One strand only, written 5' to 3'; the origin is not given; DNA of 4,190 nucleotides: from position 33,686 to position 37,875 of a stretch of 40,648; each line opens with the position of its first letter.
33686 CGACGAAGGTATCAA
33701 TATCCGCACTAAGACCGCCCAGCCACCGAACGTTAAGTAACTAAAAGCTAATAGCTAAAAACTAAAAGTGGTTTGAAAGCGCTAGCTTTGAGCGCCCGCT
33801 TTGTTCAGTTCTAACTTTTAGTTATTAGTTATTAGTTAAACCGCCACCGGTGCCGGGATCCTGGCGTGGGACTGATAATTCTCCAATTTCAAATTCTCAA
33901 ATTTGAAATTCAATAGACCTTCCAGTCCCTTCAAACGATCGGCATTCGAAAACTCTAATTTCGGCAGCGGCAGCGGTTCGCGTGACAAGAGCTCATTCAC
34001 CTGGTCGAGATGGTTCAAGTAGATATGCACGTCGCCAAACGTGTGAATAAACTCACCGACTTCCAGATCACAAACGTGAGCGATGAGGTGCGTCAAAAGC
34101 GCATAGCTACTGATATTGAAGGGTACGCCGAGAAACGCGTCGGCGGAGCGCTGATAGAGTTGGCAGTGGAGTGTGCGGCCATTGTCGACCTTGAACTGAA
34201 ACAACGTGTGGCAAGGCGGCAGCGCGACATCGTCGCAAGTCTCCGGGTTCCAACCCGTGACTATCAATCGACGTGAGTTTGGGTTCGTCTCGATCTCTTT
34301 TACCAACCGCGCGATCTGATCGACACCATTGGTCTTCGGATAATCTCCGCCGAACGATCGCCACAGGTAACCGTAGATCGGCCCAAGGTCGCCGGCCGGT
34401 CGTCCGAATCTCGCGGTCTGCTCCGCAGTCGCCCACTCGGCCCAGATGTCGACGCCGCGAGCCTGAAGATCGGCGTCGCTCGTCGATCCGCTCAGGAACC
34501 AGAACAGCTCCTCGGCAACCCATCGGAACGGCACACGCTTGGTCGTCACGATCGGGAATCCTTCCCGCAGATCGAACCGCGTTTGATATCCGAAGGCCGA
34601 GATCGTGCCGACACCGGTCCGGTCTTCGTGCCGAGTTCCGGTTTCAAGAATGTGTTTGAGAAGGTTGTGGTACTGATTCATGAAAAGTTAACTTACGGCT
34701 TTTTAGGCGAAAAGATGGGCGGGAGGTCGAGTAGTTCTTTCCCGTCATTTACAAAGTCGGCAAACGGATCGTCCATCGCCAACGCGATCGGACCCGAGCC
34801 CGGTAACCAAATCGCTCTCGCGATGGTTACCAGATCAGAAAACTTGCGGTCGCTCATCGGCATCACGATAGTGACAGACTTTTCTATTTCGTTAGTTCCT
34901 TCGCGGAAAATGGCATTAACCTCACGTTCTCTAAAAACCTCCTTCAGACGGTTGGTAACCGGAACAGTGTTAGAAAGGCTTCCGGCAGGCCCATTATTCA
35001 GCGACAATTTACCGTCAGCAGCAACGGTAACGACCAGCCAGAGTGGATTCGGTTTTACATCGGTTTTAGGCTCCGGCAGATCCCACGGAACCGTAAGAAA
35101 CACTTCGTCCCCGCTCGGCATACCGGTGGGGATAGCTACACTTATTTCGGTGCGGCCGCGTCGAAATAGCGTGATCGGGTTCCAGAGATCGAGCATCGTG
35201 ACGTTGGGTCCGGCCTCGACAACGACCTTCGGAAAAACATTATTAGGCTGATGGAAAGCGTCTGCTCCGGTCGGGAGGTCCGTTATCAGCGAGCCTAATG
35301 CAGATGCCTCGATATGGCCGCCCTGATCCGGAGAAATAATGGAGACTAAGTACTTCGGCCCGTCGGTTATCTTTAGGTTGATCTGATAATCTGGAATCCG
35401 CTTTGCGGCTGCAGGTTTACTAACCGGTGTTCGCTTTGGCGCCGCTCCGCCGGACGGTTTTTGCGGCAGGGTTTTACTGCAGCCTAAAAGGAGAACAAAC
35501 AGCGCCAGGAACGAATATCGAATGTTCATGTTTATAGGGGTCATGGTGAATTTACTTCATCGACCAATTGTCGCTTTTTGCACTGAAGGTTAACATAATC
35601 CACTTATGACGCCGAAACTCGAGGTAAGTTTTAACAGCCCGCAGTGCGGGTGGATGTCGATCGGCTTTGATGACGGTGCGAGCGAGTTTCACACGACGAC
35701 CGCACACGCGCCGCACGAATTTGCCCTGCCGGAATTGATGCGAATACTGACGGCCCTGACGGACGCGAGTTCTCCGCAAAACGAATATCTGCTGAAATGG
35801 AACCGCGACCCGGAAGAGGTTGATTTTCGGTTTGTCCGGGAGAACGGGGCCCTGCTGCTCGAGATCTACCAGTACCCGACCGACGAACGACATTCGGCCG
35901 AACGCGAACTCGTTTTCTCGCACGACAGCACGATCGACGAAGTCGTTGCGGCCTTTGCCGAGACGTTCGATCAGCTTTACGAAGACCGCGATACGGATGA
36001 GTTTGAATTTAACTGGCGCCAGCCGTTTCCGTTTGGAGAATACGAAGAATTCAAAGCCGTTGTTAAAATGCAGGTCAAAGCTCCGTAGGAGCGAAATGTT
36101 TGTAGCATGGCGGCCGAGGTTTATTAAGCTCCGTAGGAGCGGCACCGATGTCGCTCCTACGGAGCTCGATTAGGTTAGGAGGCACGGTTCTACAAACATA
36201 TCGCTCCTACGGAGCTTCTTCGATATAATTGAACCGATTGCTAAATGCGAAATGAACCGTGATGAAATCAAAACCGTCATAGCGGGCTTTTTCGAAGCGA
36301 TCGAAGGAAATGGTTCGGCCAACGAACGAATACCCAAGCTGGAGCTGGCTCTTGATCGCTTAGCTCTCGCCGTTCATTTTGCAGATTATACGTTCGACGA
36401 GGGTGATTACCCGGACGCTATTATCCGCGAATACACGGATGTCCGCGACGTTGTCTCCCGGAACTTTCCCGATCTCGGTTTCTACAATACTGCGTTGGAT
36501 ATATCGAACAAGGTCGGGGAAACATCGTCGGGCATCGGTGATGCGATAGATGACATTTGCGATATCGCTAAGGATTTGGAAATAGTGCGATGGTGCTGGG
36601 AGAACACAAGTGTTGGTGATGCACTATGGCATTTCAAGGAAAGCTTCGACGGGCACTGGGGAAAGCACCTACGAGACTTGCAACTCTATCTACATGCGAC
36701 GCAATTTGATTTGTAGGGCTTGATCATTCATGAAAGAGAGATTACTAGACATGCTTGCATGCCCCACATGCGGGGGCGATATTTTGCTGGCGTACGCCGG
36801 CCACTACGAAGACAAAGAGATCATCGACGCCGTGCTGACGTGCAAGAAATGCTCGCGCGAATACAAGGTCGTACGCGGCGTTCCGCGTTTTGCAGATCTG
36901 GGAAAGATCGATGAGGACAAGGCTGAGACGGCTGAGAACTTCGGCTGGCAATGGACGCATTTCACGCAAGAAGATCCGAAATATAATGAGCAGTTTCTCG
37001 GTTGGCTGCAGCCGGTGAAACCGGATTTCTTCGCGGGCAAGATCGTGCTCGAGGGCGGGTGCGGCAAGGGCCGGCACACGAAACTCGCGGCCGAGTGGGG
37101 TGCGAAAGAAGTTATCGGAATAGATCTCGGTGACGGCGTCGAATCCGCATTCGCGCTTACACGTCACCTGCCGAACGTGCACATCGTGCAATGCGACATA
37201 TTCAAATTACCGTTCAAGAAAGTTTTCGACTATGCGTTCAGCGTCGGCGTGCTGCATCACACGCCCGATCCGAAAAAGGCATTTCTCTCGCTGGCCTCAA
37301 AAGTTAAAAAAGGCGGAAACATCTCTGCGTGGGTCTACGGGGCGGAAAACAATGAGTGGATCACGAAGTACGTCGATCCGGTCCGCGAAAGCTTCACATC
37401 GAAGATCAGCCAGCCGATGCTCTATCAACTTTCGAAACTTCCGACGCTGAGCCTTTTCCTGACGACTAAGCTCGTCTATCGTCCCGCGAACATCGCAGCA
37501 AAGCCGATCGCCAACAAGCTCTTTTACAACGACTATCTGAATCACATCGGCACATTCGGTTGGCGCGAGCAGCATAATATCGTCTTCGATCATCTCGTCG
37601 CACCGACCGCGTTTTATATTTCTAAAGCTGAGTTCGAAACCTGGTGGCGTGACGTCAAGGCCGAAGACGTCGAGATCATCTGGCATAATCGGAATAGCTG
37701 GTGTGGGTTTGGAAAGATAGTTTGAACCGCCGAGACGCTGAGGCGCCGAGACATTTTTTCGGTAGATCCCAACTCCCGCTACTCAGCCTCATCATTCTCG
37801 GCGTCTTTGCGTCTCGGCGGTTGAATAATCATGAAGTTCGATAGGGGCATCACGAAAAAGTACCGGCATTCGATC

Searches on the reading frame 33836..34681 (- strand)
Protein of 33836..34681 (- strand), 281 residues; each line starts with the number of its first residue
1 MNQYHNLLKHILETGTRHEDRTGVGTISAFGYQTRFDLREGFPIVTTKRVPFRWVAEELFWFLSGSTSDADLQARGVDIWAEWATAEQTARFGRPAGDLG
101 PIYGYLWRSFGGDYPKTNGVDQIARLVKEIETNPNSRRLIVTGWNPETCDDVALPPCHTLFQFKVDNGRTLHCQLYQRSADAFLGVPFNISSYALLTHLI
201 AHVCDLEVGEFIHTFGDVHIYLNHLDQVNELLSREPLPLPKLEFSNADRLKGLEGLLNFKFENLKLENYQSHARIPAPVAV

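Call 59: search_protein_families(library=pfam, proteins=[window:33836-34681:-], max_evalue=0.00001)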
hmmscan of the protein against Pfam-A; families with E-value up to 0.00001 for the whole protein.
window:33836-34681:- (281 aa): 1 family
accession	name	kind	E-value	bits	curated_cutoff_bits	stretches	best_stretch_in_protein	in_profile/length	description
PF00303.24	Thymidylat_synt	-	2.4e-107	358.5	24.3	1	2-281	1-266/266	Thymidylate synthase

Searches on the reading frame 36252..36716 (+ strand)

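Call 59: search_protein_families(library=pfam, proteins=[window:36252-36716:+], max_evalue=0.00001)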
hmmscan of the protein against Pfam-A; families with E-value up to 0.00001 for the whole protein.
window:36252-36716:+ (154 aa): 1 family
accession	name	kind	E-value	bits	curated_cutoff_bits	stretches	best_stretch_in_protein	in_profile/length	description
PF16702.10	DUF5063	-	3.4e-08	34.5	27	1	5-151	9-165/167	Domain of unknown function (DUF5063)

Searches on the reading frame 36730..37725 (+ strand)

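Call 59: search_protein_families(library=pfam, proteins=[window:36730-37725:+], max_evalue=0.00001)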
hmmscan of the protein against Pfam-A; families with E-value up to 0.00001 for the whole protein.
window:36730-37725:+ (331 aa): 7 families
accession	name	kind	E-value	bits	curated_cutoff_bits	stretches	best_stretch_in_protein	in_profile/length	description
PF08241.18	Methyltransf_11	-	2.5e-15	57.3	21.2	1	107-198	1-93/95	Methyltransferase domain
PF13847.12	Methyltransf_31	-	1.4e-13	51.2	27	1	103-199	4-108/145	Methyltransferase domain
PF13649.12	Methyltransf_25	-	1.8e-13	51.4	27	1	106-196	1-97/97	Methyltransferase domain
PF13489.12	Methyltransf_23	-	1e-10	42.1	27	1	94-198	14-114/164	Methyltransferase domain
PF08242.18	Methyltransf_12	-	3.1e-08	34.7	30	1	107-197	1-97/98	Methyltransferase domain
PF08003.17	Methyltransf_9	-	6.6e-08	32.3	23.8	1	101-198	114-215/315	Protein of unknown function (DUF1698)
PF03966.22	Trm112p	-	7.1e-06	26.3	22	0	2-50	1-40/40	Trm112p-like protein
